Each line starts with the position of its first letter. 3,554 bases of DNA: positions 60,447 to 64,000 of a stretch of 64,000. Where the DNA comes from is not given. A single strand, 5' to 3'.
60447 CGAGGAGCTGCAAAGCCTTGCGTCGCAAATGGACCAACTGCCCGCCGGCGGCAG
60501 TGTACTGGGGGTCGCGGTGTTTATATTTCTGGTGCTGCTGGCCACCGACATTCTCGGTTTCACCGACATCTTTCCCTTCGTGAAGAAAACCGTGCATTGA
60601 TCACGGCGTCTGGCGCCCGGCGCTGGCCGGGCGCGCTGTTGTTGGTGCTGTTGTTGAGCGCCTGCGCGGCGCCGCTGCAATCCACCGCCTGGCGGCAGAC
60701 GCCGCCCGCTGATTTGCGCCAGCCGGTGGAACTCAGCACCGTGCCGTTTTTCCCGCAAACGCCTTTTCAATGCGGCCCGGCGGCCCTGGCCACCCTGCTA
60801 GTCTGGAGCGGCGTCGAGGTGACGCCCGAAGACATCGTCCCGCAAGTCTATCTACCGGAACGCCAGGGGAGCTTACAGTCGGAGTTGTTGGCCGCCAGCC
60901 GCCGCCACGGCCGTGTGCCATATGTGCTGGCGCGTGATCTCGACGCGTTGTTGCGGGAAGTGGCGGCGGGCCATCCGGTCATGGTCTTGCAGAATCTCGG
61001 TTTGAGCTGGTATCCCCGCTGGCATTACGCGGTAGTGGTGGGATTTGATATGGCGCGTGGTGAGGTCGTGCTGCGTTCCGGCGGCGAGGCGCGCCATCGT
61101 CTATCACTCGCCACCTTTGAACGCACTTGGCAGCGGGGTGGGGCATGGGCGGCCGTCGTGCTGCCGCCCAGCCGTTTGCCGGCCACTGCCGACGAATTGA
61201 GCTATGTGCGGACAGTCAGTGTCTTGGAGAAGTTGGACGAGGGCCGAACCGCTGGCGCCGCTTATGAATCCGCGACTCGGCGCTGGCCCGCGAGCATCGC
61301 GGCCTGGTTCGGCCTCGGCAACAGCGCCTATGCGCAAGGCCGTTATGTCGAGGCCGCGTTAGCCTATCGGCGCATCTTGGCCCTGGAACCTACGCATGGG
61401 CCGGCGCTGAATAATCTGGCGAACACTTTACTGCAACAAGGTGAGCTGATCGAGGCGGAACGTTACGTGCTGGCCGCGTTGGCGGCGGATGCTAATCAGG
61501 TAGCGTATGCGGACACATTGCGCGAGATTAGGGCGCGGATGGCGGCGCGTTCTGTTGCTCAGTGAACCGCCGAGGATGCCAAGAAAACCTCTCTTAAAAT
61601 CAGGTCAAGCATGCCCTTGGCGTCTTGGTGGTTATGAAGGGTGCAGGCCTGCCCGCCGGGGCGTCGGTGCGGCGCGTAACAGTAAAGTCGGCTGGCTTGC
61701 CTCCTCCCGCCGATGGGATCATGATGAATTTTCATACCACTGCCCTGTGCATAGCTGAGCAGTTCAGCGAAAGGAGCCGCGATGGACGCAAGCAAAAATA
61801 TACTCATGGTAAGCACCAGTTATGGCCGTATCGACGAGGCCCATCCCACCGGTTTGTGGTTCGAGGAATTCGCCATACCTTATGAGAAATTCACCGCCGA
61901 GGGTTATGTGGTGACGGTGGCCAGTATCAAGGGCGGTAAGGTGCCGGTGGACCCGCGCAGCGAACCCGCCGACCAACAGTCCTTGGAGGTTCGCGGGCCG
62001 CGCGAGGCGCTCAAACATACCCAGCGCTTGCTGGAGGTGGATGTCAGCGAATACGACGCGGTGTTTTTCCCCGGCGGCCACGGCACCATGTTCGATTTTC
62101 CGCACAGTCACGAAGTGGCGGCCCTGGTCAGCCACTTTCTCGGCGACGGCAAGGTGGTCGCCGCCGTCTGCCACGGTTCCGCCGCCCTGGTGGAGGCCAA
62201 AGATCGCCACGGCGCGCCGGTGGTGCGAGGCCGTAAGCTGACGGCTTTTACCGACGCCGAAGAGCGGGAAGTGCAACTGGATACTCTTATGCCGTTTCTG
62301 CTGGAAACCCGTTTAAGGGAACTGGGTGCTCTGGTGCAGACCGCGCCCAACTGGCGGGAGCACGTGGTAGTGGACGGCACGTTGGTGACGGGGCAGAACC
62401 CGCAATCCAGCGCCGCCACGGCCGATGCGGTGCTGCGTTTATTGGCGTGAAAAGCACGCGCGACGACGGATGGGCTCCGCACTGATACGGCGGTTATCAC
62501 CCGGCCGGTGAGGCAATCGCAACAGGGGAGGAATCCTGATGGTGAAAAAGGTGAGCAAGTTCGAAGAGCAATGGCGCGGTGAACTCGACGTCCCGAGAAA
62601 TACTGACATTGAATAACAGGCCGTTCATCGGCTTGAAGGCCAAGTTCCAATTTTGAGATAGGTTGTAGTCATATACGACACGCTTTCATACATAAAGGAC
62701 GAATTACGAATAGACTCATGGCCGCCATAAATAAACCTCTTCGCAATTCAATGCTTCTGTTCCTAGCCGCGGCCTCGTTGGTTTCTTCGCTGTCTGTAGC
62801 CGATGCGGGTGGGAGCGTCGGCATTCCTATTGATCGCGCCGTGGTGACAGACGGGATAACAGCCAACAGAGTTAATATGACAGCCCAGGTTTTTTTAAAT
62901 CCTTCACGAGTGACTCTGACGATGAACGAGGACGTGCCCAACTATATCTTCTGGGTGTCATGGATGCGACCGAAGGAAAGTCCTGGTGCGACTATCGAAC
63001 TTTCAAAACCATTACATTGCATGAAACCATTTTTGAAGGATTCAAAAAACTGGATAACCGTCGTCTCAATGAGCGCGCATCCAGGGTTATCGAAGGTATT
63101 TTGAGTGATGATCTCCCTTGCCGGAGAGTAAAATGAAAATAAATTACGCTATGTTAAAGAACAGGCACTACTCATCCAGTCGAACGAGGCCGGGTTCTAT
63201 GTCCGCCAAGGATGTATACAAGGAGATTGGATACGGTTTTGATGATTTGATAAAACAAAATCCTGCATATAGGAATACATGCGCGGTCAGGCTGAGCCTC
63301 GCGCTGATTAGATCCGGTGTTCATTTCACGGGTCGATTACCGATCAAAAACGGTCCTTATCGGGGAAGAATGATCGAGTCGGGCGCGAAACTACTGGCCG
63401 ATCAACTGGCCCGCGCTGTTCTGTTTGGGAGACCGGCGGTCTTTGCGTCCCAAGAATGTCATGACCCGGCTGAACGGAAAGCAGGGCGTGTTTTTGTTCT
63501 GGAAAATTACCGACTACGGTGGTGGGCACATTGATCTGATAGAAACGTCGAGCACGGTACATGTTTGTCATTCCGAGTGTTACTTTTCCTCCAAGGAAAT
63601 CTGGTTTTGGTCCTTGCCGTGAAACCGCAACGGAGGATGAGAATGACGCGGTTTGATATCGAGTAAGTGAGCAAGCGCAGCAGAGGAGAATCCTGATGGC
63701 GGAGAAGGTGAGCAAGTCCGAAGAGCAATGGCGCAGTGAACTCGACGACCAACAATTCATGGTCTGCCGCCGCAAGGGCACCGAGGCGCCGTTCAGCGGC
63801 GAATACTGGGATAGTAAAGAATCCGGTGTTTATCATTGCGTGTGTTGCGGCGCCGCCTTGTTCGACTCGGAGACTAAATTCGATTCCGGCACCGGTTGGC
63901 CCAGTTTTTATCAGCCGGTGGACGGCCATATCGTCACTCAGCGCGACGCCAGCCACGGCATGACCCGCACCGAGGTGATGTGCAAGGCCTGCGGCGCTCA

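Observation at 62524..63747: Low-GC 1.1-kb islet carrying an orphan Tae4-family toxin gene, inserted at msrB start and flanked by msrB-derived direct repeats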

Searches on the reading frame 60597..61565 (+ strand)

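Call 6: search_protein_families(library=pfam, proteins=[window:60597-61565:+], max_evalue=1)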
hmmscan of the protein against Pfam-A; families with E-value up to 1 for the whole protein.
window:60597-61565:+ (322 aa): 19 families
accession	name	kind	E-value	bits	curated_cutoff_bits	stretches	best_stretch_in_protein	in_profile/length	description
PF07719.23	TPR_2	-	4.6e-12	45.5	27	2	235-267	2-34/34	Tetratricopeptide repeat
PF00515.34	TPR_1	-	8.6e-11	41.6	27.8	2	235-267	2-34/34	Tetratricopeptide repeat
PF14559.12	TPR_19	-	1.8e-09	38.2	25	2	244-306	1-63/68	Tetratricopeptide repeat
PF13432.12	TPR_16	-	2.5e-09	37.8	32.7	1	214-265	9-62/65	Tetratricopeptide repeat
PF13431.12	TPR_17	-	9.7e-09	35.3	24.4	1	256-288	1-33/34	Tetratricopeptide repeat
PF13529.12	Peptidase_C39_2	-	1.1e-07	33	24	1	48-157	2-137/143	Peptidase_C39 like family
PF13428.12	TPR_14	-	1.8e-07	31.6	23.5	2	235-276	2-43/44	Tetratricopeptide repeat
PF13424.12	TPR_12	-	2.6e-05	24.7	30.1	2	270-298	5-33/77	Tetratricopeptide repeat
PF13181.12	TPR_8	-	4.9e-05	23.6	25.7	1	270-300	3-33/34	Tetratricopeptide repeat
PF13374.12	TPR_10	-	0.00011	22.5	27.5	1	270-296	4-30/42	Tetratricopeptide repeat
PF24575.1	TPR_Slam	-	0.00019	22.2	35.2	1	234-289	47-102/104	Surface lipoprotein assembly modifier, N-terminal TPR repeats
PF13414.12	TPR_11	-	0.00039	20.5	26.8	1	241-282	1-42/42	TPR repeat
PF13176.12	TPR_7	-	0.0005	20.4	27.9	1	236-264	1-29/36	Tetratricopeptide repeat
PF03412.21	Peptidase_C39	-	0.00081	19.7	22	1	58-179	12-122/133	Peptidase C39 family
PF13174.12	TPR_6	-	0.0047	17.9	26.3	1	236-266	2-32/33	Tetratricopeptide repeat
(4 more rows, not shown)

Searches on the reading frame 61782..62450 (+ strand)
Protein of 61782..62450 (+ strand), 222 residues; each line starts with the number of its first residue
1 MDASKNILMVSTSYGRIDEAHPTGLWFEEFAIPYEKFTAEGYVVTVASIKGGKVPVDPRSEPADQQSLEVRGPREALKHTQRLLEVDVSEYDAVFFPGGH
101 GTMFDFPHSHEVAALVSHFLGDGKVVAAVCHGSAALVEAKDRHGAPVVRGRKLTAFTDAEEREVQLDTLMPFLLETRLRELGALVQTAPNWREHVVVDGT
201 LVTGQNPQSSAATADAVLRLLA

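Call 6: search_protein_families(library=pfam, proteins=[window:61782-62450:+], max_evalue=1)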
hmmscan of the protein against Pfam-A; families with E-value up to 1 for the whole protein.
window:61782-62450:+ (222 aa): 3 families
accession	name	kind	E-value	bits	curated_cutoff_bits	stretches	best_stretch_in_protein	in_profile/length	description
PF01965.30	DJ-1_PfpI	-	3.7e-18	66.3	26.6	1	29-218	15-163/165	DJ-1/PfpI family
PF17124.11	ThiJ_like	-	1.5e-11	44.9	30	2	88-143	82-145/186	ThiJ/PfpI family-like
PF07685.20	GATase_3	-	0.028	14.5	27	1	82-136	31-88/196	CobB/CobQ-like glutamine amidotransferase domain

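Call 9: find_related_loci(query=window:61782-62450:+, collection=genome_contigs, flank=6000)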
Query window:61782-62450:+ (222 aa) in genome_contigs; peptide patterns used: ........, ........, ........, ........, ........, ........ (x = any residue, [..] = any of these).
255 stretches matched a pattern; 89 encode a relative of the query (tblastn E <= 1e-3); the best 80 are kept; 80 distinct loci.
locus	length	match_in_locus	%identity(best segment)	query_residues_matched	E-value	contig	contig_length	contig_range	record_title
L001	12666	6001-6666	93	1-222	8e-140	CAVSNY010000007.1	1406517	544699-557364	MAG: uncultured Gammaproteobacteria bacterium isolate MFD03066.bin.1.24 genome assembly, contig: contig_26750, whole gen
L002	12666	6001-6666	83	1-222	1e-123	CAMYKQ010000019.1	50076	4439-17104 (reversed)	MAG: uncultured Gammaproteobacteria bacterium isolate Biocath_Gamma_008 genome assembly, contig: k127_11565, whole genom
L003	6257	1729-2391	71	1-221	6e-107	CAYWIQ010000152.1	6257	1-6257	MAG TPA_asm: uncultured Chromatiaceae bacterium isolate binchicken_co224_249 genome assembly, contig: NODE_14515_length_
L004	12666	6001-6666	70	1-222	1e-104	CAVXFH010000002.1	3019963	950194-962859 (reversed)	MAG: uncultured Gammaproteobacteria bacterium isolate MFD02416.bin.1.36 genome assembly, contig: contig_444, whole genom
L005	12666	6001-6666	59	1-222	4e-85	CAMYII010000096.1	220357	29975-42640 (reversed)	MAG: Acidiferrobacterales bacterium isolate ES_Gamma_002 genome assembly, contig: scaffold_65, whole genome shotgun sequ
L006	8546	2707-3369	57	1-221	9e-80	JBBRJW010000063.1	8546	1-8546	MAG: Chthonomonadales bacterium isolate Co_metawrap_2902 Cmw_2902_k141_18302372_length_8546_cov_8.0000, whole genome sho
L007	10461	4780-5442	54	1-221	1e-77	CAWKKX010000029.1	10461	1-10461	MAG: uncultured Chloroflexia bacterium isolate MFD04580.bin.2.112 genome assembly, contig: contig_42284, whole genome sh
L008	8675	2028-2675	54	6-221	1e-76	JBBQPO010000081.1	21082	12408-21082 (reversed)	MAG: Chthonomonadales bacterium isolate Co_metawrap_1510 Cmw_1510_k141_2561372_length_21082_cov_8.9989, whole genome sho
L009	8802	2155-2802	54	6-221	1e-76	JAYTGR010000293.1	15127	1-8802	MAG: Chthonomonadaceae bacterium isolate GFS_2368 GFS_2368_292, whole genome shotgun sequence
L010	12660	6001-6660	53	1-221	5e-76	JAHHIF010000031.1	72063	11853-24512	MAG: Symplocastrum torsivum CPER-KK1 scaffold_171_c1, whole genome shotgun sequence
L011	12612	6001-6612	59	5-208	1e-74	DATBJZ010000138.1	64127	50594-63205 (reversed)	MAG TPA_asm: Gemmatimonadota bacterium isolate SMAG_U3933 k141_689893, whole genome shotgun sequence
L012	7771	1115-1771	53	4-222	7e-75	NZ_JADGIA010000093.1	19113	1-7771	MAG: Thermogemmatispora sp. isolate HOG59 NODE_1646_length_19113_cov_40.886768, whole genome shotgun sequence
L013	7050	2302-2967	56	1-221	2e-74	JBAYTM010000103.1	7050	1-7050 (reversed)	MAG: Thiohalobacteraceae bacterium isolate SO_2016_LW2_99 scaffold24149_LW138R_2016, whole genome shotgun sequence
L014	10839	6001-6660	54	1-219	7e-74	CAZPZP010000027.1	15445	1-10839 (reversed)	MAG TPA_asm: uncultured Chthonomonadaceae bacterium isolate SRP128246_co1_482 genome assembly, contig: NODE_8536_length_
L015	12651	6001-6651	50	1-218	5e-71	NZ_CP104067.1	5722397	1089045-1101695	Alicyclobacillus fastidiosus strain DSM 17978 chromosome, complete genome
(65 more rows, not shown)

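Call 42: find_encoding_contigs(protein=window:61782-62450:+, flank=8000, max_places=8)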
Protein window:61782-62450:+ (222 aa): 2 contigs read that carry it; 2 places shown.
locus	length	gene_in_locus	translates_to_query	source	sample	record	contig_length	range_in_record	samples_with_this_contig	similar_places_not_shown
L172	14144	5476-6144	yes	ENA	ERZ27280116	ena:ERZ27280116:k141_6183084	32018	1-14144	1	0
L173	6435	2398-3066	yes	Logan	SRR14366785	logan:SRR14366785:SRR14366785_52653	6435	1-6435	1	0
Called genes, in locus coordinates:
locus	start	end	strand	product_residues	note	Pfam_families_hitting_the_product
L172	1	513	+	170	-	?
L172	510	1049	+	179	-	PF06252:GemA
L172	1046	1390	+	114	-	PF08765:Mor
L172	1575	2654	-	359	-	PF04204:HTS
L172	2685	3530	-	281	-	-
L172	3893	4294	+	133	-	PF20332:DUF6627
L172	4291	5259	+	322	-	PF13529:Peptidase_C39_2, PF13428:TPR_14 (faint), PF13432:TPR_16, PF00515:TPR_1 (weak), PF07719:TPR_2, PF14559:TPR_19, PF13431:TPR_17 (weak)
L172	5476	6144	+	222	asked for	PF01965:DJ-1_PfpI, PF17124:ThiJ_like (weak)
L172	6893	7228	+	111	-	PF14113:Tae4 (weak)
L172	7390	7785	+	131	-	PF01641:SelR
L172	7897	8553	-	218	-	PF00702:Hydrolase, PF12710:HAD (weak), PF13419:HAD_2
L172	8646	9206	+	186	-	PF00293:NUDIX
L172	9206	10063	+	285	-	PF00459:Inositol_P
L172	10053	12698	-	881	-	PF00072:Response_reg, PF13185:GAF_2, PF08447:PAS_3, PF00990:GGDEF, PF00563:EAL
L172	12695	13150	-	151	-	PF00072:Response_reg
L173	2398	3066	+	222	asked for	PF01965:DJ-1_PfpI, PF17124:ThiJ_like (weak)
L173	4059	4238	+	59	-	PF14113:Tae4 (weak)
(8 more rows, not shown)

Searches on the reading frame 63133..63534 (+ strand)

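Call 6: search_protein_families(library=pfam, proteins=[window:63133-63534:+], max_evalue=1)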
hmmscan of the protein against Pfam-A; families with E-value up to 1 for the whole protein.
window:63133-63534:+ (133 aa): 1 family
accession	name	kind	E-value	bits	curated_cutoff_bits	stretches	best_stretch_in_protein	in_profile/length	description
PF14113.12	Tae4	-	1.9e-05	25.1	27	1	46-100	1-53/125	Type VI secretion system (T6SS), amidase effector protein 4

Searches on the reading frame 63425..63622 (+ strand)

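Call 6: search_protein_families(library=pfam, proteins=[window:63425-63622:+], max_evalue=1)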
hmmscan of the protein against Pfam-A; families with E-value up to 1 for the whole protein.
window:63425-63622:+ (65 aa): 1 family
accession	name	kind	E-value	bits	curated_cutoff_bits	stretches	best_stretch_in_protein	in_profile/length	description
PF14113.12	Tae4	-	1.9e-07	31.6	27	1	10-62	67-125/125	Type VI secretion system (T6SS), amidase effector protein 4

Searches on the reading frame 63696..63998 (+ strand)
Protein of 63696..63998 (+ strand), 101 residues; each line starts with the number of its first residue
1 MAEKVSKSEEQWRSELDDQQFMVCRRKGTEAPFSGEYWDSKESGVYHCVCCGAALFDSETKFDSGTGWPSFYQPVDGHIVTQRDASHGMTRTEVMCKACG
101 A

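Call 6: search_protein_families(library=pfam, proteins=[window:63696-63998:+], max_evalue=1)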
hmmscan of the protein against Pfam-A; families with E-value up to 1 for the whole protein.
window:63696-63998:+ (101 aa): 1 family
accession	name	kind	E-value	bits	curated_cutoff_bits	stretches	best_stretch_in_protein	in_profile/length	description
PF01641.26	SelR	-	2.6e-35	121.3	24.9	1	16-101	1-87/116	SelR domain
